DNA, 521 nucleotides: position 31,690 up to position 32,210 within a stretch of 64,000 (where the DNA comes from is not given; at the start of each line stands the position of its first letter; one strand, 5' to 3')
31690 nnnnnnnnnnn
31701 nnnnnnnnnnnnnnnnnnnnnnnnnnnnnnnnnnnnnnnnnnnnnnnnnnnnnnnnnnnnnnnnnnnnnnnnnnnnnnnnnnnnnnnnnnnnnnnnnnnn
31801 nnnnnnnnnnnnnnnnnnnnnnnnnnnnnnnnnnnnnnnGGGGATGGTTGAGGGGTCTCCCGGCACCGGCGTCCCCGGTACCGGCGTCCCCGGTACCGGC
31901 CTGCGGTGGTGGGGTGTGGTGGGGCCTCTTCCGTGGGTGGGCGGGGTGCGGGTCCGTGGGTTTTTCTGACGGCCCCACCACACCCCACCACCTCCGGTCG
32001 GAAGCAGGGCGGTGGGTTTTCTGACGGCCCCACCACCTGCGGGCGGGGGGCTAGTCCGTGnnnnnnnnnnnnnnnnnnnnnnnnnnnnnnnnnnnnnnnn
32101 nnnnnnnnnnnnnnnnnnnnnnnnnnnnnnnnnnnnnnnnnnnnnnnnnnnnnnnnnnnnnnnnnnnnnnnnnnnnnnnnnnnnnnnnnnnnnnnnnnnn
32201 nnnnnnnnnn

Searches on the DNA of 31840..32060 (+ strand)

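Call 66: search_rna_families(source=window, start=31840, end=32060, threshold=evalue, max_evalue=10)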
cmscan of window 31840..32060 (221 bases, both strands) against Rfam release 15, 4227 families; matches with E-value up to 10: 52.
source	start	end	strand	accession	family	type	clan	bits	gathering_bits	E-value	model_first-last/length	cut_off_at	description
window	31905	31992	-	RF04159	MIR1437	Gene; miRNA;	-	28.2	168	0.0037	1-192/192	no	MIR1437 microRNA precursor family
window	31905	31992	+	RF04159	MIR1437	Gene; miRNA;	-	28.1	168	0.0039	1-192/192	no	MIR1437 microRNA precursor family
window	31905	31992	+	RF03349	mir-3151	Gene; miRNA;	-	27.2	83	0.0077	1-85/85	no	mir-3151 microRNA precursor family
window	31905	31992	-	RF03349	mir-3151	Gene; miRNA;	-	26.9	83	0.009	1-85/85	no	mir-3151 microRNA precursor family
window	31902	31995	+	RF01695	C4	Gene; antisense;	CL00128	25.9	45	0.0041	1-87/87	no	C4 antisense RNA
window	31894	32003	-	RF03594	mir-3817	Gene; miRNA;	-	25.7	90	0.0042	1-89/89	no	mir-3817 microRNA precursor family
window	31905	31993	+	RF04198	MIR8670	Gene; miRNA;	-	25.3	150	0.0061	1-142/142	no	MIR8670 microRNA precursor family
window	31904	31993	-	RF03964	mir-H1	Gene; miRNA;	-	21.1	97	0.26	1-85/85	no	mir-H1 microRNA precursor family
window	31904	31993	+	RF03964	mir-H1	Gene; miRNA;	-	21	97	0.27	1-85/85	no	mir-H1 microRNA precursor family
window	31974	32054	-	RF02953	DUF1874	Cis-reg;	-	20.6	42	0.075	1-93/93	no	DUF1874 RNA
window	31922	32010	+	RF03486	mir-3940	Gene; miRNA;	-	20.6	84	0.15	1-92/92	no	mir-3940 microRNA precursor family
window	31906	31991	-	RF04185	MIR2118_2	Gene; miRNA;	-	20.4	120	0.088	1-106/106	no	MIR2118_2 microRNA precursor family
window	31892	32007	+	RF03206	mir-3102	Gene; miRNA;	-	20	61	0.33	1-104/104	no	mir-3102 microRNA precursor family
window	31937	31997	+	RF00936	mir-744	Gene; miRNA;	-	19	87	0.28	1-96/96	no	mir-744 microRNA precursor family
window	31930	31998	-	RF03808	mir-3957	Gene; miRNA;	-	19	84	0.32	1-77/77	no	mir-3957 microRNA precursor family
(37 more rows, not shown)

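Call 85: build_rna_model(alignment_id=A6, structure=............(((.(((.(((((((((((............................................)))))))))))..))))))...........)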
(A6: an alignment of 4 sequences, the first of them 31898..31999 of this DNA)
Model R2 built from alignment A6 (4 sequences, 105 columns); structure: as given.
model positions 102; base pairs 17; branch points 0; effective number of sequences 1.65; information 0.589 bits per position. Calibrated on 0.2 Mb of random sequence (short: E-values are rough).
structure used (alignment columns):
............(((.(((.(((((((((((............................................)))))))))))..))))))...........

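Call 86: search_with_rna_model(model_id=R2, sources=[window, L012, L014, L015, L016, L018, L019, L020, L140, L141, L142, L143, L144], max_evalue=10)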
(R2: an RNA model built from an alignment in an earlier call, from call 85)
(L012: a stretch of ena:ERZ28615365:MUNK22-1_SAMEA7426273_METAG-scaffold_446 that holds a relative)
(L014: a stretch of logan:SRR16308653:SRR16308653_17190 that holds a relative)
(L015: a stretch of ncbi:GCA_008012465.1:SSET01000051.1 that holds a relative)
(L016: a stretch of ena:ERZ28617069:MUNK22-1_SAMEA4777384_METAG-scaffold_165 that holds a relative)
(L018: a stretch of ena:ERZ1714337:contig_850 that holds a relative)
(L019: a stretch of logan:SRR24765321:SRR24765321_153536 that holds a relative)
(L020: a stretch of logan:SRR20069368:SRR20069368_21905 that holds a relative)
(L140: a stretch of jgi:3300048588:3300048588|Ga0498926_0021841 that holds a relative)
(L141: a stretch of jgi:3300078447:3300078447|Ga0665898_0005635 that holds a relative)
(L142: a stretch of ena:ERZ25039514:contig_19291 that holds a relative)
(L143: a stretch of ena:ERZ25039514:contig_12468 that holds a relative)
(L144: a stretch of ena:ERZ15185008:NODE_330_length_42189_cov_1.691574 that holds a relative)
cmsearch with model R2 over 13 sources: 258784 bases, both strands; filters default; matches with E-value up to 10: 12.
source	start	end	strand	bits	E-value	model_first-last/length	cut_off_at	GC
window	31897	31999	+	106.7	4.9e-17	1-102/102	no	0.73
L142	12773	12875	-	105.5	8.4e-17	1-102/102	no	0.69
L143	12822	12922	-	101.6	4.3e-16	1-102/102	no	0.75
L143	12605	12706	+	86.6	2.5e-13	1-102/102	no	0.75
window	31898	32000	-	36.8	0.00037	1-102/102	no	0.73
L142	12772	12874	+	34.4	0.001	1-102/102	no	0.69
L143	12821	12921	+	31.8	0.0031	1-102/102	no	0.75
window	31825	31889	+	17.2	1.5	1-102/102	no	0.74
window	5109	5176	+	14.9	4.1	1-102/102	no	0.74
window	10375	10494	-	14.9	4.1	1-102/102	no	0.74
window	41422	41461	-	13.3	8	1-102/102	no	0.77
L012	11570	11670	-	12.8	9.8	1-102/102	no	0.73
